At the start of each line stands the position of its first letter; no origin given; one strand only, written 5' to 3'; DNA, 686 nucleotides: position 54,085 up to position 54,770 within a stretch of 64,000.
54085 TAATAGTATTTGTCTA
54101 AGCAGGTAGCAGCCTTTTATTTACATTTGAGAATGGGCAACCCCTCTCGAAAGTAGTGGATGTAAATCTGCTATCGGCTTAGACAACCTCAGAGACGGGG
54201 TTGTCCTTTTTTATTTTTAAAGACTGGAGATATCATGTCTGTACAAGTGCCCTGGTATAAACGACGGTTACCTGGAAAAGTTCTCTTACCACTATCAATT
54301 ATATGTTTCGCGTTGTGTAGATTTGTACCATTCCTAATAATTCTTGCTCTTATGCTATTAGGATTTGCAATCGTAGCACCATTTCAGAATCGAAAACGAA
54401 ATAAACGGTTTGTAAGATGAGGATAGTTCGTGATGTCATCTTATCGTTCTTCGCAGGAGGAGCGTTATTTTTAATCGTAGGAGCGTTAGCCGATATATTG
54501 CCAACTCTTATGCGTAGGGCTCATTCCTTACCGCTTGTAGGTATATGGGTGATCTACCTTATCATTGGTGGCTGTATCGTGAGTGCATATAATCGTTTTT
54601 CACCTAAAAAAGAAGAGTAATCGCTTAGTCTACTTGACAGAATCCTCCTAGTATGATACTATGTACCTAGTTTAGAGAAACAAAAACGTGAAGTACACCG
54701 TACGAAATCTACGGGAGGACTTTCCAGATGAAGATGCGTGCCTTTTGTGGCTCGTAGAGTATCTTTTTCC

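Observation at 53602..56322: A precisely bounded 2.7-kb IS1595-family element with 27-bp TIRs, an 8-bp TSD and multi-gene cargo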

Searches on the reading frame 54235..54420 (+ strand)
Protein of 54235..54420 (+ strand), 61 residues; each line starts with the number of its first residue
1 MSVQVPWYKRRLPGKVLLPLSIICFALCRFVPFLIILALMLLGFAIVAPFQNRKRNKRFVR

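Call 8: search_protein_families(library=pfam, proteins=[window:54235-54420:+], max_evalue=0.1)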
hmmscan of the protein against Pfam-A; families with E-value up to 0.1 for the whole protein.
window:54235-54420:+ (61 aa): 1 family
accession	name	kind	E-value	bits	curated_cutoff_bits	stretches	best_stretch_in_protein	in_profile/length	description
PF24677.1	DUF7657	-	0.0012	18.1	26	1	9-56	189-236/401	Domain of unknown function (DUF7657)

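Call 73: search_protein_families(library=phrogs, proteins=[window:54235-54420:+], max_evalue=0.01)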
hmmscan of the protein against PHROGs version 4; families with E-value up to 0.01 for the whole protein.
window:54235-54420:+ (61 aa): 0 families

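Call 74: search_protein_families(library=padloc, proteins=[window:54235-54420:+], max_evalue=0.01)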
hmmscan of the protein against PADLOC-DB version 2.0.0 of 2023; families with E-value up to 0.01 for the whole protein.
window:54235-54420:+ (61 aa): 0 families

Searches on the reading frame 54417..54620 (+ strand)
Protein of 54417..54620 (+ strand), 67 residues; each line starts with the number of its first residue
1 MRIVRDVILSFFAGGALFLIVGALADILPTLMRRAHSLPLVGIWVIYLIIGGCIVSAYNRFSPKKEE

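Call 8: search_protein_families(library=pfam, proteins=[window:54417-54620:+], max_evalue=0.1)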
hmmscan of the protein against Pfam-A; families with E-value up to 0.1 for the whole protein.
window:54417-54620:+ (67 aa): 0 families

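Call 73: search_protein_families(library=phrogs, proteins=[window:54417-54620:+], max_evalue=0.01)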
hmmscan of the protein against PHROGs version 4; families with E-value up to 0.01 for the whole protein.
window:54417-54620:+ (67 aa): 0 families

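Call 74: search_protein_families(library=padloc, proteins=[window:54417-54620:+], max_evalue=0.01)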
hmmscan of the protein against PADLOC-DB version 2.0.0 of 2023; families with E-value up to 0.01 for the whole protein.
window:54417-54620:+ (67 aa): 0 families
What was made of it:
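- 54417..54620 (+): 67-aa hydrophobic ORF. No family hit (calls 8, 73, 74).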
